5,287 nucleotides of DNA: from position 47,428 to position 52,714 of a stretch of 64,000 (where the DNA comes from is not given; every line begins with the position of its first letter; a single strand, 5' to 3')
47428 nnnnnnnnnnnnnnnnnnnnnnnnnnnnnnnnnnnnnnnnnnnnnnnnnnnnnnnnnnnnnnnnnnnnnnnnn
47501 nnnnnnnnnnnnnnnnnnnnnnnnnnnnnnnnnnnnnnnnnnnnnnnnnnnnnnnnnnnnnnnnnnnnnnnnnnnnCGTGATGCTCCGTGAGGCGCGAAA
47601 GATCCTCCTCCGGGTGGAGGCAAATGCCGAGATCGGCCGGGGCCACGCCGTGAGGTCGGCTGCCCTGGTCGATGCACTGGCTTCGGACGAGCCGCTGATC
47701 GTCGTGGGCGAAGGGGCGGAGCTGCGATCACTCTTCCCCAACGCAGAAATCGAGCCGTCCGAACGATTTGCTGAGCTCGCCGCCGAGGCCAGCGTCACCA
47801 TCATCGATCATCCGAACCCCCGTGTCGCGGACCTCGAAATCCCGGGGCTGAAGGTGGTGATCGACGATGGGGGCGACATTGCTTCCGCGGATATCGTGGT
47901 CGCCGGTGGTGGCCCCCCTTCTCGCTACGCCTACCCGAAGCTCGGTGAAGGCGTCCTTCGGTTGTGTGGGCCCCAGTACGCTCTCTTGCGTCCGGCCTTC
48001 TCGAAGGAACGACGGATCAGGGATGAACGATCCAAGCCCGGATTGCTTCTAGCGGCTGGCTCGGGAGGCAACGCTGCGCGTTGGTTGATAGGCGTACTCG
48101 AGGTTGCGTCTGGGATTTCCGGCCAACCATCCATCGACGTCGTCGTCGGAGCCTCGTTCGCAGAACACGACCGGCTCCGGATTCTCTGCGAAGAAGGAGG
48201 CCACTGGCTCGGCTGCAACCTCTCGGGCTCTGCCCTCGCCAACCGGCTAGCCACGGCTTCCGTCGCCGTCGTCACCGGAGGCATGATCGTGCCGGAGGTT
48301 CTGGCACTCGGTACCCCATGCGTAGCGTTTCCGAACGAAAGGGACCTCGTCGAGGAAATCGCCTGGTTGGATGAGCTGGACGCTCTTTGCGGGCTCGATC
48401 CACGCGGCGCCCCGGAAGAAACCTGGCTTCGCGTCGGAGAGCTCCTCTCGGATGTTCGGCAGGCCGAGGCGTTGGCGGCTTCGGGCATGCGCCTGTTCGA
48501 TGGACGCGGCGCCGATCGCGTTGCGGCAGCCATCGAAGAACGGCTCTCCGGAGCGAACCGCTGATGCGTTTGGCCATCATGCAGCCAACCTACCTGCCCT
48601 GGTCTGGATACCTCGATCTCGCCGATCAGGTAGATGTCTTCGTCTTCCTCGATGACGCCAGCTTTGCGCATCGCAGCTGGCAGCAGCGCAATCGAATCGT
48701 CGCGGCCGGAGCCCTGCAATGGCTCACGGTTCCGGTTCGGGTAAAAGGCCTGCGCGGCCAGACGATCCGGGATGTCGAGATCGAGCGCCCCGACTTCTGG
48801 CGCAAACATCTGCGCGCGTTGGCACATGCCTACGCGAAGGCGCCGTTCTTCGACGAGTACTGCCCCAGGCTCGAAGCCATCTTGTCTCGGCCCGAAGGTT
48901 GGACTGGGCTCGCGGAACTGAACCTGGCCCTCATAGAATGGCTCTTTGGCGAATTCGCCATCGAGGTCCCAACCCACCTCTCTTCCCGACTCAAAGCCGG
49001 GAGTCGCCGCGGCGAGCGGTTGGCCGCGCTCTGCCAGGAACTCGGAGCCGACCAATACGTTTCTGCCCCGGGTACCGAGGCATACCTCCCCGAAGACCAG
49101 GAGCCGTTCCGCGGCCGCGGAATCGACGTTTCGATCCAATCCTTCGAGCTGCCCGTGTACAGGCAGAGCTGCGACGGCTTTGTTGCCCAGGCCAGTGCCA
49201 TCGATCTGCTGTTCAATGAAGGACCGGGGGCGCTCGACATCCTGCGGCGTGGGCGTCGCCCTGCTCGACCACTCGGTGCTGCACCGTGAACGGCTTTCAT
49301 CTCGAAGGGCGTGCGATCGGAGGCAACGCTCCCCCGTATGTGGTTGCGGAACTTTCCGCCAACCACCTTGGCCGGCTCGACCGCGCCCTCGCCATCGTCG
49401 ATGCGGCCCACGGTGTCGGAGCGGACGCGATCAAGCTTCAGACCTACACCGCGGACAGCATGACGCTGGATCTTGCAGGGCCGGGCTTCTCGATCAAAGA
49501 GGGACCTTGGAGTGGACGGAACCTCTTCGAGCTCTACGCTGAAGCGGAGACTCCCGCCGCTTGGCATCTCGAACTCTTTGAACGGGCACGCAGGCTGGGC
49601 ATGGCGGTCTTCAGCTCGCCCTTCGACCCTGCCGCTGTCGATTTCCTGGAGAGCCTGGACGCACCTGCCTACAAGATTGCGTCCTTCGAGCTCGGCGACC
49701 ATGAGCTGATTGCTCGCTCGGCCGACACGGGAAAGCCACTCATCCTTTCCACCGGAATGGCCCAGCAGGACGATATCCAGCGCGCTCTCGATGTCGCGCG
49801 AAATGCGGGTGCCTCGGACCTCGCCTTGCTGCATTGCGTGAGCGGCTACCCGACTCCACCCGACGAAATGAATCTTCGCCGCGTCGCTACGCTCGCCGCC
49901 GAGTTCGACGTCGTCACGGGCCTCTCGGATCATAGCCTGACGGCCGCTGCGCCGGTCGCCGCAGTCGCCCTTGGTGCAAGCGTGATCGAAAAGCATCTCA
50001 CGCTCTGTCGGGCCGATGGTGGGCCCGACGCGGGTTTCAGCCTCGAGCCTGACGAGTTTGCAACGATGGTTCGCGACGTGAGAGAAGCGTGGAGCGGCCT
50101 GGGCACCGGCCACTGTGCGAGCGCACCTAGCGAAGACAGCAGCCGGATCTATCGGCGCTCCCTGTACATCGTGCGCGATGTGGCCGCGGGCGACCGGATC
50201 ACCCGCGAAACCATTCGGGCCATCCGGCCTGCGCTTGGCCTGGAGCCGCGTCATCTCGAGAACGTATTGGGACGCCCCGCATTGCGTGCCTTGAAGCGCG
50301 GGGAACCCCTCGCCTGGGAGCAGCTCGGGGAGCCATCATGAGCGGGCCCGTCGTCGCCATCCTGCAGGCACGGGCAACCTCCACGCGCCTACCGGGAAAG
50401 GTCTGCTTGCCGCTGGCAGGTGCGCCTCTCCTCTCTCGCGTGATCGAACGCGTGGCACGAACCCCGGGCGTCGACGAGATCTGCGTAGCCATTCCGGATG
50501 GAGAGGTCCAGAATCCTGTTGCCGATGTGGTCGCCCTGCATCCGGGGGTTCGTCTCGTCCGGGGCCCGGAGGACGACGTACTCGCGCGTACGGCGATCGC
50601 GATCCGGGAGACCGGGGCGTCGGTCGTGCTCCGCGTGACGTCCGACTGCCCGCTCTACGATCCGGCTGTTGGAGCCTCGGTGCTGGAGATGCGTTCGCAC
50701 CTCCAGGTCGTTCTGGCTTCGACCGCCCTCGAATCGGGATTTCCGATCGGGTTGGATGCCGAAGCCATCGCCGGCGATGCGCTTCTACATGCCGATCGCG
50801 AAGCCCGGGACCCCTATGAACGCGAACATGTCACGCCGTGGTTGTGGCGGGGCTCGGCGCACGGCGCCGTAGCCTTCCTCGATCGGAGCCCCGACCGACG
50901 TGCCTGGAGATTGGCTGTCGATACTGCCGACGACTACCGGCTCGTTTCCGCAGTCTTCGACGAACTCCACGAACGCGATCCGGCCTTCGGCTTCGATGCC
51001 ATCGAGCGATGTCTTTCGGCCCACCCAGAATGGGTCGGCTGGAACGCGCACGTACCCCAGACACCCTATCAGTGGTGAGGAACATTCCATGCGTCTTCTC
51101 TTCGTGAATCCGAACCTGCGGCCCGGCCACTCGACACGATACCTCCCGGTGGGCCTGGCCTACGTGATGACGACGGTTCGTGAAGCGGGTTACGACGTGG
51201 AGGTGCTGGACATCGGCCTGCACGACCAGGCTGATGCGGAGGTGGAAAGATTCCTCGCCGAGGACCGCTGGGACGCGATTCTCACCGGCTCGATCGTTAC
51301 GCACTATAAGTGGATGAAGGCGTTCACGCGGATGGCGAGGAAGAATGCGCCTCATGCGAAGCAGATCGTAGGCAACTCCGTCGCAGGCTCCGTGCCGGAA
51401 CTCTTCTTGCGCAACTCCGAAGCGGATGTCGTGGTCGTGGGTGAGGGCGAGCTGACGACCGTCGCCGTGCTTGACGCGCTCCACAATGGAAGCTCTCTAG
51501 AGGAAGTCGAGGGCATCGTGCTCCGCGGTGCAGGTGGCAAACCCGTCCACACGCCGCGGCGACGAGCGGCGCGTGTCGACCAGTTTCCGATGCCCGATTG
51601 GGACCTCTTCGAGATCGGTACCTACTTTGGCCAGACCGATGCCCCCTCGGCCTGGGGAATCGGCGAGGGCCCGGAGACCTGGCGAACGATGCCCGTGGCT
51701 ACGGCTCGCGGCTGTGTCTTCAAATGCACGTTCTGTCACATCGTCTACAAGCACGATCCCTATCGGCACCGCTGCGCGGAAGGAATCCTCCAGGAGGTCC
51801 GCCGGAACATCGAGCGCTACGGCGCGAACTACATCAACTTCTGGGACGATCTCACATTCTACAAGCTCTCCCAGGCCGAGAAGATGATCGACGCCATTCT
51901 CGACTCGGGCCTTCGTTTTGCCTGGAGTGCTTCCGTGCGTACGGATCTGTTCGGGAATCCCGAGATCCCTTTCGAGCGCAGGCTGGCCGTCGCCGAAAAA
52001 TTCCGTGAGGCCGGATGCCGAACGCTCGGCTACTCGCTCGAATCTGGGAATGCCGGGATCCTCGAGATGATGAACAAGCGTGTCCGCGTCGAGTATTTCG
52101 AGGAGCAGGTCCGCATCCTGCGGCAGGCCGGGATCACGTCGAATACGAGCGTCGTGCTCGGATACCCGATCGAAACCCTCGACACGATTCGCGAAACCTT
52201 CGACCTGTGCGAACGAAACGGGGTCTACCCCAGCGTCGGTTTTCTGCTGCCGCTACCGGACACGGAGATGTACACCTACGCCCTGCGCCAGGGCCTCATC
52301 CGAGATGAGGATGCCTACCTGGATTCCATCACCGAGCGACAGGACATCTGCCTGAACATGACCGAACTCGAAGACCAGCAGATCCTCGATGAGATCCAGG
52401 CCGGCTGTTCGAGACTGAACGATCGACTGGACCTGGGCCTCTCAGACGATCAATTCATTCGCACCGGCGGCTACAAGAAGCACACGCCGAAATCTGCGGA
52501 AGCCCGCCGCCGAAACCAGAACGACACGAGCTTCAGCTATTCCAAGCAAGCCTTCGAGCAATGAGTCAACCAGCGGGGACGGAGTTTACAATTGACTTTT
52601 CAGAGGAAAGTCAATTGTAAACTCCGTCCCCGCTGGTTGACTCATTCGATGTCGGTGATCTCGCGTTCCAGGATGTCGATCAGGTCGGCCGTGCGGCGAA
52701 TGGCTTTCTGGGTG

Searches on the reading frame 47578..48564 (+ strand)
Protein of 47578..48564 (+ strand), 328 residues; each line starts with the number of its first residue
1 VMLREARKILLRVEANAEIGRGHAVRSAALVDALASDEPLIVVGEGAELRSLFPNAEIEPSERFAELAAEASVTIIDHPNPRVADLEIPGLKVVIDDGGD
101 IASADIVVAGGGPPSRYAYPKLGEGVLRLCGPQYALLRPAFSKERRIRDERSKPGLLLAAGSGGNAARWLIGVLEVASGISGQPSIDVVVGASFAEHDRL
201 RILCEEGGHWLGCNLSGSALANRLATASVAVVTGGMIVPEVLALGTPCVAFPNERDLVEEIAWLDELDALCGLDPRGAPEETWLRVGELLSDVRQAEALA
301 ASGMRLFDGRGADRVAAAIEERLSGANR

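Call 54: search_protein_families(library=pfam, proteins=[window:47578-48564:+], max_evalue=0.001)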
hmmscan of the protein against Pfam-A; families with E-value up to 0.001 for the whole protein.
window:47578-48564:+ (328 aa): 0 families

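Call 59: search_protein_families(library=ncbifam, proteins=[window:47578-48564:+], max_evalue=0.001)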
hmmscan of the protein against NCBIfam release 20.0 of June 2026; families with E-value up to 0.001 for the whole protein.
window:47578-48564:+ (328 aa): 1 family
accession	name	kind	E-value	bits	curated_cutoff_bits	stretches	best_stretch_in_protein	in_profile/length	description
TIGR03590.1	PseG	equivalog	5.7e-18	65.5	153.55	1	94-251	109-267/280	UDP-2,4-diacetamido-2,4,6-trideoxy-beta-L-altropyranose hydrolase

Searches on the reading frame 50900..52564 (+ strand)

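Call 54: search_protein_families(library=pfam, proteins=[window:50900-52564:+], max_evalue=0.001)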
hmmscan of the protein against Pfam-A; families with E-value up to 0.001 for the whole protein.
window:50900-52564:+ (554 aa): 2 families
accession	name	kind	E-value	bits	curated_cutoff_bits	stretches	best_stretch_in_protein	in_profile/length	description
PF04055.27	Radical_SAM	-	5e-19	69.5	29.5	1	268-437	3-166/166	Radical SAM superfamily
PF02310.24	B12-binding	-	2.6e-16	60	32.1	1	82-190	13-120/121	B12 binding domain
